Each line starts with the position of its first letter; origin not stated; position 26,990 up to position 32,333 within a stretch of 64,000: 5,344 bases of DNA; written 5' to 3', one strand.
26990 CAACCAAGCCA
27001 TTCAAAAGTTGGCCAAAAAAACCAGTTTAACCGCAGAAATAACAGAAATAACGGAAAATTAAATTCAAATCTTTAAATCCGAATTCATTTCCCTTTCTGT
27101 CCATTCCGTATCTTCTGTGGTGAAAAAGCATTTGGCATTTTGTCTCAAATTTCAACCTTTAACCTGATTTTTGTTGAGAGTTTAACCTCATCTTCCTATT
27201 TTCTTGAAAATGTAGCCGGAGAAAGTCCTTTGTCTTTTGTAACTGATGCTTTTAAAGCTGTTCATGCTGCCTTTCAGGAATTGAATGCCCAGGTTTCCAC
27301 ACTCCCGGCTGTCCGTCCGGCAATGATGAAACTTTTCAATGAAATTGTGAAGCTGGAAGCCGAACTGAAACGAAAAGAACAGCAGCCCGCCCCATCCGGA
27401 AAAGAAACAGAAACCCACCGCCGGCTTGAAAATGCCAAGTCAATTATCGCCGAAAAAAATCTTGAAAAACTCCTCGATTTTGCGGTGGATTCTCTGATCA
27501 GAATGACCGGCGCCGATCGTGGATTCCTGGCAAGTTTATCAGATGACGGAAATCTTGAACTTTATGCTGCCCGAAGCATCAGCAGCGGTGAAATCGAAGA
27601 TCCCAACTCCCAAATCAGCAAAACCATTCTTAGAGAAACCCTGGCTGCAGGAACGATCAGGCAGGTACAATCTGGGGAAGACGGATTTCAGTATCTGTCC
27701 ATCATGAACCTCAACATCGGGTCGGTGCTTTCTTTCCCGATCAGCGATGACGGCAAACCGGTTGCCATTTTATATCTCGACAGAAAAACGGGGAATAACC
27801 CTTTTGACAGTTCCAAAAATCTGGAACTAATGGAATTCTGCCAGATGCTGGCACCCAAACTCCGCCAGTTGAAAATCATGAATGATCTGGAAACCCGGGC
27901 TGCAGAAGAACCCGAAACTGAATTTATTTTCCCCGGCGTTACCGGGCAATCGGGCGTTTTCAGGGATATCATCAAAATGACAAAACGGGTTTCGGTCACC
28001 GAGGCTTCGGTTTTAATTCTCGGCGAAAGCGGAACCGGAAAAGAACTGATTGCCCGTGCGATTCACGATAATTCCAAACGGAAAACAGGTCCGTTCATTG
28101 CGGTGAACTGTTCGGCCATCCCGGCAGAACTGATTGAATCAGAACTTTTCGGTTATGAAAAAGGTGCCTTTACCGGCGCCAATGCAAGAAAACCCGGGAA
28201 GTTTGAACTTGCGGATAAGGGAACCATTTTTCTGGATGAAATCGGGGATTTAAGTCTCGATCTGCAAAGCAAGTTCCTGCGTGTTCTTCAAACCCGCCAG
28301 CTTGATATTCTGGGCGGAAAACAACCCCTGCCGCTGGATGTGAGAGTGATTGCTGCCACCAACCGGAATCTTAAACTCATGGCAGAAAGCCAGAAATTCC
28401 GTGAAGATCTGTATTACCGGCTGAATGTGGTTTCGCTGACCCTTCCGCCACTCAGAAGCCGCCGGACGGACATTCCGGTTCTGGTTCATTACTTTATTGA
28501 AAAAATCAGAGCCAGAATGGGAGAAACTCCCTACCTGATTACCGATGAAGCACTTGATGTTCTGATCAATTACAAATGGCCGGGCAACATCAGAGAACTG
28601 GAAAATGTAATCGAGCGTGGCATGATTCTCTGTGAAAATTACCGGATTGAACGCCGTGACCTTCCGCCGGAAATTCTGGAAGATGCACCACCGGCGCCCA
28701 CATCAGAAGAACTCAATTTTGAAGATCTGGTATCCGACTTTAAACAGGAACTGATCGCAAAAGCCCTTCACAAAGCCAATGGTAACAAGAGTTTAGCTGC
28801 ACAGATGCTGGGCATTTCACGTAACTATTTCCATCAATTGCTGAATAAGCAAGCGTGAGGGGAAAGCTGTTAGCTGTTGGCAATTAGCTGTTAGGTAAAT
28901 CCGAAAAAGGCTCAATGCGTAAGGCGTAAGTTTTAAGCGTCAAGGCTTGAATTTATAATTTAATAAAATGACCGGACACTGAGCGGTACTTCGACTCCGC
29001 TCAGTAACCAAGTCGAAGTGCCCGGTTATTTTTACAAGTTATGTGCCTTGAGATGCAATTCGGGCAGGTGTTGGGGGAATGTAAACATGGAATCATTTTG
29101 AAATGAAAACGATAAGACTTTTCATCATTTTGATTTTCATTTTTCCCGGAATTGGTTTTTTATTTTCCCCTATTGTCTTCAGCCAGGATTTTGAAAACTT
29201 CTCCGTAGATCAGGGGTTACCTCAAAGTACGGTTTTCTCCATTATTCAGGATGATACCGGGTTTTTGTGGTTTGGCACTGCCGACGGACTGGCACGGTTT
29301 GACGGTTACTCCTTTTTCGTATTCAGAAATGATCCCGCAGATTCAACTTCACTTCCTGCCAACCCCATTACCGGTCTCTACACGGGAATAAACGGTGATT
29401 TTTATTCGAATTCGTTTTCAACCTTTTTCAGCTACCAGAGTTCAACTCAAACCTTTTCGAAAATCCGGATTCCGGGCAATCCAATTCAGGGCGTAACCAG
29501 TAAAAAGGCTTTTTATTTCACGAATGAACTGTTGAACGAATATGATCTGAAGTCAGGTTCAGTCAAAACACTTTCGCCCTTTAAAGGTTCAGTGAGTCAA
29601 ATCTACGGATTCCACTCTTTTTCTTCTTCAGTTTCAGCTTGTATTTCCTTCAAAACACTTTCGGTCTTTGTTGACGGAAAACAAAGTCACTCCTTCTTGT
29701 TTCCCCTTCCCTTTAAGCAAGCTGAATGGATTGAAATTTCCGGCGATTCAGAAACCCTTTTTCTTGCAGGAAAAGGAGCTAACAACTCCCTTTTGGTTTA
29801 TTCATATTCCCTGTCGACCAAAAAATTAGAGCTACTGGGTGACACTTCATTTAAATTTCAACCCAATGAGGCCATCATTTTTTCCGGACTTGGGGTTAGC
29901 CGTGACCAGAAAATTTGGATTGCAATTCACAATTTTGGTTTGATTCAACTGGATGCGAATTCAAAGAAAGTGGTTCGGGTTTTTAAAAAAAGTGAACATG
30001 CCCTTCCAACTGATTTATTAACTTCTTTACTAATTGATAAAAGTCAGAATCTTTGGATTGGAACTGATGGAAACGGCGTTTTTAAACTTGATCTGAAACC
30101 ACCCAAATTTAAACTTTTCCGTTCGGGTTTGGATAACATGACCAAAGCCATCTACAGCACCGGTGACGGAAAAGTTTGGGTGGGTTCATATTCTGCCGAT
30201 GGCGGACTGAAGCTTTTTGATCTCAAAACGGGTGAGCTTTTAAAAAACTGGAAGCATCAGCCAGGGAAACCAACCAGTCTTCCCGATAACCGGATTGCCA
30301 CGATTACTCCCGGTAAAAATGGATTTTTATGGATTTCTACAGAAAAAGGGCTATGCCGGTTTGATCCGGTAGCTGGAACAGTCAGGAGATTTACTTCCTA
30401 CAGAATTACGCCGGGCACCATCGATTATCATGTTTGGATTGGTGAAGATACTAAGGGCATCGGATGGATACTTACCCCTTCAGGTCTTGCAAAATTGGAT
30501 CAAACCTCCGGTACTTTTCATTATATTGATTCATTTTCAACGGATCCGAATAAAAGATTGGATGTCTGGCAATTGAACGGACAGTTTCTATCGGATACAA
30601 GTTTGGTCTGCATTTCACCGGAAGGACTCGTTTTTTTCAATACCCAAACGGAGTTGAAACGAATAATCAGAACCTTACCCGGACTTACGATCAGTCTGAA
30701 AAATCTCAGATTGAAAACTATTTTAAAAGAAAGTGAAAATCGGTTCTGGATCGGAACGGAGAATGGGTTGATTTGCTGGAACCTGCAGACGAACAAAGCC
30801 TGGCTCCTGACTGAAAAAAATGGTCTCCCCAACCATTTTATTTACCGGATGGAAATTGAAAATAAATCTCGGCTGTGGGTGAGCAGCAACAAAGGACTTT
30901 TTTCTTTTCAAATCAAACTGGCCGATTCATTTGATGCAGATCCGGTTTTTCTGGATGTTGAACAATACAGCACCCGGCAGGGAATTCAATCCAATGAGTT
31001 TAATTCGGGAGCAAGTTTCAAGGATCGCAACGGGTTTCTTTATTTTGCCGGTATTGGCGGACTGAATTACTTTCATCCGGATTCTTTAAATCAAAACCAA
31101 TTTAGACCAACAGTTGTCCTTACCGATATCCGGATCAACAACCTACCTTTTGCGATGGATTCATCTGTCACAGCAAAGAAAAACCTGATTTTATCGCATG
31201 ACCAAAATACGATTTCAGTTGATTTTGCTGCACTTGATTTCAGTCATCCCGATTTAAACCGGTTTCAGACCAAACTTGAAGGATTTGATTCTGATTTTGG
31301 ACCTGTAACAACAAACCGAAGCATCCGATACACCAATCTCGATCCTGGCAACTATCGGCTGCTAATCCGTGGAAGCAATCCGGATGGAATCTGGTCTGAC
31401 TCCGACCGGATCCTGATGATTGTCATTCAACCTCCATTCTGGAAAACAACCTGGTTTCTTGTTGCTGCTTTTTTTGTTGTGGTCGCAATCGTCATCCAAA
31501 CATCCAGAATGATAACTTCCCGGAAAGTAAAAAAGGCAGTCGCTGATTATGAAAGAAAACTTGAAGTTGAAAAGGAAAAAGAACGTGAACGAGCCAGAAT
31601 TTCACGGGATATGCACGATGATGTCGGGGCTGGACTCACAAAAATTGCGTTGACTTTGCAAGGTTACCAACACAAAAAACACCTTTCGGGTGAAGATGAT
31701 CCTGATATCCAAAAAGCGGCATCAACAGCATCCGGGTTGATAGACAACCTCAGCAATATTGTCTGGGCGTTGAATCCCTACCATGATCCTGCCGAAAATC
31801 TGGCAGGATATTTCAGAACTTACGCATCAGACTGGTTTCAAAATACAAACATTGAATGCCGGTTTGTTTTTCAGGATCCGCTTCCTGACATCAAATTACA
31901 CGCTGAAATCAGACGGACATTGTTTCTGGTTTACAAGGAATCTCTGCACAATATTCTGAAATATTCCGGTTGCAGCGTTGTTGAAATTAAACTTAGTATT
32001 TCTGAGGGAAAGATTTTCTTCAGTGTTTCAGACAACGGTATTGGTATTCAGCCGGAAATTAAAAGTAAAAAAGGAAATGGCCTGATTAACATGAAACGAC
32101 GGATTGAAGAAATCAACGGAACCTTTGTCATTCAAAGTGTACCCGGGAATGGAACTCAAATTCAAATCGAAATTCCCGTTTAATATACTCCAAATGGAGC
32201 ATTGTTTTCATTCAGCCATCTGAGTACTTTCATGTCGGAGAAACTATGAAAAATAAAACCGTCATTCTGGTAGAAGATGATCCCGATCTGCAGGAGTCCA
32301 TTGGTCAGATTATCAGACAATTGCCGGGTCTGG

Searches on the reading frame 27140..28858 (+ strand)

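Call 16: search_protein_families(library=pfam, proteins=[window:27140-28858:+])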
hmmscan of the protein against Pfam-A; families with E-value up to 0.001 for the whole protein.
window:27140-28858:+ (572 aa): 10 families
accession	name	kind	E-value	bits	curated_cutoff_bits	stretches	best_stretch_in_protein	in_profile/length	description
PF00158.32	Sigma54_activat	-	4.6e-70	235.1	20.2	1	268-433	2-167/168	Sigma-54 interaction domain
PF25601.1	AAA_lid_14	-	1.2e-25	89.5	27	1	439-522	1-84/87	AAA+ ATPase lid domain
PF14532.12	Sigma54_activ_2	-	3.6e-19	69.8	25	1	269-438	2-138/138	Sigma-54 interaction domain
PF13185.12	GAF_2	-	7.1e-08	33.2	28.6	1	106-230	2-123/136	GAF domain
PF01590.32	GAF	-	1.3e-07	32.6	22.4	1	107-232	1-123/133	GAF domain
PF02954.25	HTH_8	-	1.8e-07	31.2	22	1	534-562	5-33/42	Bacterial regulatory protein, Fis family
PF07728.20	AAA_5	-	6e-07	30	22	1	291-415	2-126/139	AAA domain (dynein-related subfamily)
PF00004.35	AAA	-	5.3e-06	27.3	21.2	1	291-414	1-115/131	ATPase family associated with various cellular activities (AAA)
PF01078.27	Mg_chelatase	-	0.00012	22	20.3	0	346-408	93-157/207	Magnesium chelatase, subunit ChlI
PF07724.20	AAA_2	-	0.00018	22.1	27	1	288-416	3-132/166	AAA domain (Cdc48 subfamily)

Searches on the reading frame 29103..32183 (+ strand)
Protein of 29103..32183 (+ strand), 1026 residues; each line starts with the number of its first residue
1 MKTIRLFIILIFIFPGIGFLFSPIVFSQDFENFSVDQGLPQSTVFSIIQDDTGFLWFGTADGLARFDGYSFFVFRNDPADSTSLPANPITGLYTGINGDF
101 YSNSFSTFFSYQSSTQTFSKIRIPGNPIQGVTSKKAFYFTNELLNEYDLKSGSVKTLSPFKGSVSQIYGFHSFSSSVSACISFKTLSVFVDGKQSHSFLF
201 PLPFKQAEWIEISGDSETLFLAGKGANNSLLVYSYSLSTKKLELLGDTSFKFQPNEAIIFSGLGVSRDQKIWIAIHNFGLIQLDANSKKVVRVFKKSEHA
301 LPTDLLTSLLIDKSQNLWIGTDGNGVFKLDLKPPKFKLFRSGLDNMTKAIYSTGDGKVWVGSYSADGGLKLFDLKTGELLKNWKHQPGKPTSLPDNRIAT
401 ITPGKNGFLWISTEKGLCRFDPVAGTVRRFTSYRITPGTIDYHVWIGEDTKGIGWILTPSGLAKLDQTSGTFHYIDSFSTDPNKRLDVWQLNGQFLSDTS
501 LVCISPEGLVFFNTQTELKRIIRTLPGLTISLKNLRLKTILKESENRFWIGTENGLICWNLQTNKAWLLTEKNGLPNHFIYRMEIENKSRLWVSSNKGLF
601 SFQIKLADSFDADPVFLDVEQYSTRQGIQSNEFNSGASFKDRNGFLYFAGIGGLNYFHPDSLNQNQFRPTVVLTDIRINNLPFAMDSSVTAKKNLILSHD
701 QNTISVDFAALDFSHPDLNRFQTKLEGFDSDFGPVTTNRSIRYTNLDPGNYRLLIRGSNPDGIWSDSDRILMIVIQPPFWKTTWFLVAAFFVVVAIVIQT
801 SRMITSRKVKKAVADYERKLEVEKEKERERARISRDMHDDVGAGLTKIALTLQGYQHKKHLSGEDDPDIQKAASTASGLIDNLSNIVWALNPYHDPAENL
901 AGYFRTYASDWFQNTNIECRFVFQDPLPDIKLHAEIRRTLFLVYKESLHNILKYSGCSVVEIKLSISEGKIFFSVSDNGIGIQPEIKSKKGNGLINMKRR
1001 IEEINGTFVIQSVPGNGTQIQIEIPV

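Call 16: search_protein_families(library=pfam, proteins=[window:29103-32183:+])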
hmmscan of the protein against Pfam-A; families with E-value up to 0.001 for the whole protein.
window:29103-32183:+ (1026 aa): 5 families
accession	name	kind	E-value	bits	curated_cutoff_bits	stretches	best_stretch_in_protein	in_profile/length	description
PF07494.17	Reg_prop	-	4.8e-21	72.6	20.4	0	38-60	1-23/24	Two component regulator propeller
PF07495.19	Y_Y_Y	-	1.2e-13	51.1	26.6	1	712-775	1-64/65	Y_Y_Y domain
PF02518.31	HATPase_c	-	1.4e-11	45.2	26.4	1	938-1025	4-108/111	Histidine kinase-, DNA gyrase B-, and HSP90-like ATPase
PF07730.19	HisKA_3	-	6.3e-09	36.7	24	1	829-892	1-65/68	Histidine kinase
PF23748.1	Beta-prop_LRRK2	-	0.00067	19.2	26.9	0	297-332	267-302/359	LRRK2 beta propeller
